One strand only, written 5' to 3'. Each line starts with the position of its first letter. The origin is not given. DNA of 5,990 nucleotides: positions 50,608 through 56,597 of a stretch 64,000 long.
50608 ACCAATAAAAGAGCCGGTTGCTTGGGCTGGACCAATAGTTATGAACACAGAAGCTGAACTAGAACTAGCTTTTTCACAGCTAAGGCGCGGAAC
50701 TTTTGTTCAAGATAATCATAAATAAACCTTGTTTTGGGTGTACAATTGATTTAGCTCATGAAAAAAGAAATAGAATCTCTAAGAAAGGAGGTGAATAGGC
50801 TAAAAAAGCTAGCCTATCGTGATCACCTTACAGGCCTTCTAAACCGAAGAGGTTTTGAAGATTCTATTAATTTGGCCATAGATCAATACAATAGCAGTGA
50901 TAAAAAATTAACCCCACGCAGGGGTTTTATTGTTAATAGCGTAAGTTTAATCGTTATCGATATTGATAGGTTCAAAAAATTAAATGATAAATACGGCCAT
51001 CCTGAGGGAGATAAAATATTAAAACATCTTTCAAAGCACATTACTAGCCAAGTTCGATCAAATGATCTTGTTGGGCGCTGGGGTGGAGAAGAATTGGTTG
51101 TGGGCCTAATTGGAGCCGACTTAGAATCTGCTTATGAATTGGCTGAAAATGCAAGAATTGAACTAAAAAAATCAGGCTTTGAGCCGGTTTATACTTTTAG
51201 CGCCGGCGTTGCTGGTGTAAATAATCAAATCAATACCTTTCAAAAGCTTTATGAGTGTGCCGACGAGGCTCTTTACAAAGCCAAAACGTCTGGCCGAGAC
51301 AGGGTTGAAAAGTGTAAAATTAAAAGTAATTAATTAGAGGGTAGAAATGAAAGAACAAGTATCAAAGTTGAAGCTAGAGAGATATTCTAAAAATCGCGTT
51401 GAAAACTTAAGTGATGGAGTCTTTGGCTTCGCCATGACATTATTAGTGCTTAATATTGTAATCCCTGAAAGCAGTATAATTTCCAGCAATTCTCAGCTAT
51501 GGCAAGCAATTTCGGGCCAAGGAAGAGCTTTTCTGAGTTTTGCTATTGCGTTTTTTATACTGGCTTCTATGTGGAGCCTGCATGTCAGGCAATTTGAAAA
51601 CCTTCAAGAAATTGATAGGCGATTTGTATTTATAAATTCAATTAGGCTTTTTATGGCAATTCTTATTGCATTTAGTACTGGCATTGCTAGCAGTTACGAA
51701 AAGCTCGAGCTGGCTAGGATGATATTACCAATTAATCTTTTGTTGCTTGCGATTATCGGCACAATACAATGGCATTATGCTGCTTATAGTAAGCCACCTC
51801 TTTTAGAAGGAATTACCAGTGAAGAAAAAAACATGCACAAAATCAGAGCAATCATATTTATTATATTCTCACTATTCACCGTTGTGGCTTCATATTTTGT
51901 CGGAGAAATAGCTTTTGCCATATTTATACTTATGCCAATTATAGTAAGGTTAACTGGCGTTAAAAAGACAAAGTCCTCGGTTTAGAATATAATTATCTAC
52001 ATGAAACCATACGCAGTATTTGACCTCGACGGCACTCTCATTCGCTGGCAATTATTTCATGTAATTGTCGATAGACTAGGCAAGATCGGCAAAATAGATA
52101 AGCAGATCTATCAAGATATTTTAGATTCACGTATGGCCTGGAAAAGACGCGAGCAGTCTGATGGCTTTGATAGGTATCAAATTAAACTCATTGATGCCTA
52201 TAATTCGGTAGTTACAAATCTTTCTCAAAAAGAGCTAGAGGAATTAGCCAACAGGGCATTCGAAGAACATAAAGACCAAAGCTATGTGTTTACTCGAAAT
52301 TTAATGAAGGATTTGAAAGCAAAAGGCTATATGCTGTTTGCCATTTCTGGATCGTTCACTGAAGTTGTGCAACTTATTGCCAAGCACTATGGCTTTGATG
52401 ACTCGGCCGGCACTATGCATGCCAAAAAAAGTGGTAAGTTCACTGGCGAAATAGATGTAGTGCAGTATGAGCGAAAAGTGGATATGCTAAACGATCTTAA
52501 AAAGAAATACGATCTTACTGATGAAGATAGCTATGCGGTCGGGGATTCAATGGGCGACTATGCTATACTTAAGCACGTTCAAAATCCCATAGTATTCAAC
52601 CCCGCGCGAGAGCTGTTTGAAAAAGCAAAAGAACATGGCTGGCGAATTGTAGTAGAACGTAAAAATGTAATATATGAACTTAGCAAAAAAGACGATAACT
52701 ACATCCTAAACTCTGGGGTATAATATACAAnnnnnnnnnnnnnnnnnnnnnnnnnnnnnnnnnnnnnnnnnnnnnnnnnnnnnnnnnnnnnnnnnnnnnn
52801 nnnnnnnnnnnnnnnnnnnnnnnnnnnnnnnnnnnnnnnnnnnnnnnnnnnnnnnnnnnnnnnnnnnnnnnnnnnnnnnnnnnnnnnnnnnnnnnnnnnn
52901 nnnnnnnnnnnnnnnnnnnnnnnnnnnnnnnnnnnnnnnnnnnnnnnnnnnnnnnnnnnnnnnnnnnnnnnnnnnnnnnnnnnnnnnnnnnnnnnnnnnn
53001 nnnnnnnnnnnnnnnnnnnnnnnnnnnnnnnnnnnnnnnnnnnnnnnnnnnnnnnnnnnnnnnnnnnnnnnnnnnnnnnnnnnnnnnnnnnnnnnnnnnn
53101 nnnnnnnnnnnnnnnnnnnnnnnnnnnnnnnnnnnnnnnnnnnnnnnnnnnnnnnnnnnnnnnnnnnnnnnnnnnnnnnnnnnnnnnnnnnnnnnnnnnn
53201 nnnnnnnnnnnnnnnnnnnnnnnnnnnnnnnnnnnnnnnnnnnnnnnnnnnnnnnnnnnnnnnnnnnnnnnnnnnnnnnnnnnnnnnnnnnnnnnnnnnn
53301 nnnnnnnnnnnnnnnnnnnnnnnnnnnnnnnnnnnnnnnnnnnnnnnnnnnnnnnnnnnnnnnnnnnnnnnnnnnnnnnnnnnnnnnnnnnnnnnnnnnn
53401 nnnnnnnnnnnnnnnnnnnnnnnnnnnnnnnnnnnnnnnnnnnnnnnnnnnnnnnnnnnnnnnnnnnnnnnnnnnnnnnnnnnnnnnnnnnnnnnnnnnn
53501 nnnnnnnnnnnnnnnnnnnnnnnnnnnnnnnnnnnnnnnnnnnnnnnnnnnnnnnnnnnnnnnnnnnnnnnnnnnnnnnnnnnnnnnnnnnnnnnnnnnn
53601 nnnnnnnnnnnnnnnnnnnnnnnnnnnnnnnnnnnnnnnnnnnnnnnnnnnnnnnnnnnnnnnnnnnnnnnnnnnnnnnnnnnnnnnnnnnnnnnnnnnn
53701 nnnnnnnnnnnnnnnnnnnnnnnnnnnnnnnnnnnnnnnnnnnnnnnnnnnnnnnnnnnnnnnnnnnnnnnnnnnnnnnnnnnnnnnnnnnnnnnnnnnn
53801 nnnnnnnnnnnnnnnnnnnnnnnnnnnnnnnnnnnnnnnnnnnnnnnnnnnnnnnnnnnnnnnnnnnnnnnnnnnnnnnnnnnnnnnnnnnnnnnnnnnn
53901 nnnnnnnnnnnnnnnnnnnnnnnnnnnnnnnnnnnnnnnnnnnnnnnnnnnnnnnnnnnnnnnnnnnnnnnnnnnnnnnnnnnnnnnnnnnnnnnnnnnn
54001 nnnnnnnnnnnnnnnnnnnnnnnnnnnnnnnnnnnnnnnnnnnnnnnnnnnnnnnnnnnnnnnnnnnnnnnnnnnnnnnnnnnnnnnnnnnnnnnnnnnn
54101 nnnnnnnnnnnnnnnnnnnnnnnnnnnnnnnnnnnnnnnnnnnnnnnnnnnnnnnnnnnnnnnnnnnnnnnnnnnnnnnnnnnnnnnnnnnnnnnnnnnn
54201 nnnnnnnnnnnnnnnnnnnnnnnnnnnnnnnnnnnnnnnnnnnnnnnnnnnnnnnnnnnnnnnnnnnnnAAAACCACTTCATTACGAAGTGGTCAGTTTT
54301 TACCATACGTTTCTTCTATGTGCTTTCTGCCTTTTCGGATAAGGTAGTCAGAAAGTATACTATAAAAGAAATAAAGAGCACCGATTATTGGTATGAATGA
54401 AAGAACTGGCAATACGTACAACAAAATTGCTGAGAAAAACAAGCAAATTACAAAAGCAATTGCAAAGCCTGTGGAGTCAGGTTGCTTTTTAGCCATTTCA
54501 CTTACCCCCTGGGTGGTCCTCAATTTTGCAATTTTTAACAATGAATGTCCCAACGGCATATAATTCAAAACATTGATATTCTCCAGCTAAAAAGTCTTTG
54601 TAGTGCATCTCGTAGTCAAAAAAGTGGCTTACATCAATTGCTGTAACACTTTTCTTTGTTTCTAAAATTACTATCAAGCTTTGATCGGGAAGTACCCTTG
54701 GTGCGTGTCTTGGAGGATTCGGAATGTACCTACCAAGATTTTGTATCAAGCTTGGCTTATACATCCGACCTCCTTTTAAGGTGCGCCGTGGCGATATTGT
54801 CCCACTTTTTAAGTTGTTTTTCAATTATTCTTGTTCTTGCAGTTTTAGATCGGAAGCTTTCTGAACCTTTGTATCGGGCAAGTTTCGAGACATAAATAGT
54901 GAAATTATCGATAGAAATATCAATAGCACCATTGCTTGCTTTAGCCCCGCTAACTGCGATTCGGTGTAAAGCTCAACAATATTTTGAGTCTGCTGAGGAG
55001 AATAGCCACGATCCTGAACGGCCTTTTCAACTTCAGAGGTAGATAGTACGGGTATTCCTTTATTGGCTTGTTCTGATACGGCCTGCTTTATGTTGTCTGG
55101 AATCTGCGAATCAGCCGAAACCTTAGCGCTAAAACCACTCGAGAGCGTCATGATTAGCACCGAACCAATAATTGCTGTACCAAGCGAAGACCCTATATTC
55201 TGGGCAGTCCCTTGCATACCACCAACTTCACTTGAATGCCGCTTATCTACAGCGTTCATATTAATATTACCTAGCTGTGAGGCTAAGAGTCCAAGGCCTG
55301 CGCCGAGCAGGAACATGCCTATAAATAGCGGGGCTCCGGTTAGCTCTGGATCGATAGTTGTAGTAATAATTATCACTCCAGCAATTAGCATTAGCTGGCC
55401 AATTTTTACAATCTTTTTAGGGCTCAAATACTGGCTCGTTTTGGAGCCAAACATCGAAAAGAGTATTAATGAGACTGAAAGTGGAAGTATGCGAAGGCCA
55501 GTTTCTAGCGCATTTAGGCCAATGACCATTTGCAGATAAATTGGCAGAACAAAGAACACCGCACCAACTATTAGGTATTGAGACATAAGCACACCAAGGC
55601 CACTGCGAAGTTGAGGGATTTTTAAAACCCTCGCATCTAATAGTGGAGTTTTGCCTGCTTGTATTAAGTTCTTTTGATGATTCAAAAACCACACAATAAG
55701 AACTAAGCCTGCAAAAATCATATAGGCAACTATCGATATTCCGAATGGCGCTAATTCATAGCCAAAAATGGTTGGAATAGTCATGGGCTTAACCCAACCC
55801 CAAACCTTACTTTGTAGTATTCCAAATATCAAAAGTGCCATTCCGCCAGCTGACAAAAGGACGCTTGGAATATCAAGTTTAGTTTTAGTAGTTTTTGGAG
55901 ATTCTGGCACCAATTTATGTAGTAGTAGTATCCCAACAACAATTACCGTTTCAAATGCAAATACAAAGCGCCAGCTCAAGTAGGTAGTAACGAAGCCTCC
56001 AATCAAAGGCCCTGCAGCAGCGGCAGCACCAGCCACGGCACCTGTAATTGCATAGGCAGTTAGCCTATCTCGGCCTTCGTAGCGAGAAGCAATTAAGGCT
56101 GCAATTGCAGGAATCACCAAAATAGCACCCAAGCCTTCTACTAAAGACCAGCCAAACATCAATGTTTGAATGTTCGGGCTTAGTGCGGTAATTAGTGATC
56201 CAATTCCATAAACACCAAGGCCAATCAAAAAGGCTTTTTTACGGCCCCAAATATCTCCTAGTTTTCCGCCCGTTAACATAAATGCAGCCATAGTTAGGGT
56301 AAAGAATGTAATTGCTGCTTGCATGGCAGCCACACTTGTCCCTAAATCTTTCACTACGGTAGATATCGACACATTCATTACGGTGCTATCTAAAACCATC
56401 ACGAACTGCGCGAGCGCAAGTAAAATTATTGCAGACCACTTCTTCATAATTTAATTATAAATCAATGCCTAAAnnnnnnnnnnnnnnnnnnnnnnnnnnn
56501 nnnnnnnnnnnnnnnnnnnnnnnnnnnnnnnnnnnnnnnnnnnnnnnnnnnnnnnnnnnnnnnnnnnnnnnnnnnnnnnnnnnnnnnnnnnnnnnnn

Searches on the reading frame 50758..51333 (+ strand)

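Call 11: search_protein_families(library=pfam, proteins=[window:50758-51333:+], max_evalue=0.001)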
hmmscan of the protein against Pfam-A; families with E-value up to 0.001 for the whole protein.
window:50758-51333:+ (191 aa): 1 family
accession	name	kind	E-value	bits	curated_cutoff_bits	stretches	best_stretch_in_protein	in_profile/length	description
PF00990.26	GGDEF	-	1.5e-36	126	23.8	1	19-182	1-161/161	Diguanylate cyclase, GGDEF domain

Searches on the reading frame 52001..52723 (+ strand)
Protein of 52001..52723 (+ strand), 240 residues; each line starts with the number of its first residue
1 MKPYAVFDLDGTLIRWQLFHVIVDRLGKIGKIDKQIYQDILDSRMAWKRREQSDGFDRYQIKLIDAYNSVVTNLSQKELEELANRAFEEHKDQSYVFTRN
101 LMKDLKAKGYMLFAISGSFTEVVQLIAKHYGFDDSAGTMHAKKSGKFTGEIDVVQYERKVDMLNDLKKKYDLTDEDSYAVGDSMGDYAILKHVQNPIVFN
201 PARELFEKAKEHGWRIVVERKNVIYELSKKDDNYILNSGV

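Call 21: search_protein_families(library=pfam, proteins=[window:52001-52723:+], max_evalue=0.0001)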
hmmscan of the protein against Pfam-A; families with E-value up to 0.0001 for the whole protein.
window:52001-52723:+ (240 aa): 3 families
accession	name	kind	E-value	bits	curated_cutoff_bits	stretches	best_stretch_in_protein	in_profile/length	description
PF12710.13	HAD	-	7.1e-20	72.7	27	1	5-191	1-189/189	haloacid dehalogenase-like hydrolase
PF00702.32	Hydrolase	-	9.8e-11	42.8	26.4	1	6-192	5-189/191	haloacid dehalogenase-like hydrolase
PF08282.18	Hydrolase_3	-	3e-05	24.3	20.9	0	73-205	110-234/255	haloacid dehalogenase-like hydrolase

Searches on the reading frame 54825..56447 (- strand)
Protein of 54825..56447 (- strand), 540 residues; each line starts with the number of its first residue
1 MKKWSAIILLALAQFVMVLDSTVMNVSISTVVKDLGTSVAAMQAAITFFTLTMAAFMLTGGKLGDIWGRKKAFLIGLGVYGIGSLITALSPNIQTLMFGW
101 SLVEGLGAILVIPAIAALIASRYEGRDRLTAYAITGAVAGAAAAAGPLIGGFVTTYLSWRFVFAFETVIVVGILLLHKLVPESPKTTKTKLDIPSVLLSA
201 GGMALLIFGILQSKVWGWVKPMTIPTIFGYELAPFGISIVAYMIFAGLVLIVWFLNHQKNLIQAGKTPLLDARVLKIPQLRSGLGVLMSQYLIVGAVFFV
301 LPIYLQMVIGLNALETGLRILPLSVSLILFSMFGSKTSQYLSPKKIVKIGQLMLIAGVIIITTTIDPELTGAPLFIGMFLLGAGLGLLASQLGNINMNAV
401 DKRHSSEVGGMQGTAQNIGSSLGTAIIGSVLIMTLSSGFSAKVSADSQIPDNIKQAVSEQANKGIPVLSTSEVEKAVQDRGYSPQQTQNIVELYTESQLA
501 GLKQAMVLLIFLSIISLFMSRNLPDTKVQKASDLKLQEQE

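Call 21: search_protein_families(library=pfam, proteins=[window:54825-56447:-], max_evalue=0.0001)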
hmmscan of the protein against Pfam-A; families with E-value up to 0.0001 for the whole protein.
window:54825-56447:- (540 aa): 3 families
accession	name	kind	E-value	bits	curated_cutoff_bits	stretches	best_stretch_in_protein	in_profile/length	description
PF07690.21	MFS_1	-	6.2e-42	144.2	33.4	1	10-424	1-347/347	Major Facilitator Superfamily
PF00083.30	Sugar_tr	-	3.1e-05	23.5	22.3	1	21-185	27-196/452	Sugar (and other) transporter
PF05977.19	MFS_3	-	3.1e-05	23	27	1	12-174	17-183/524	Transmembrane secretion effector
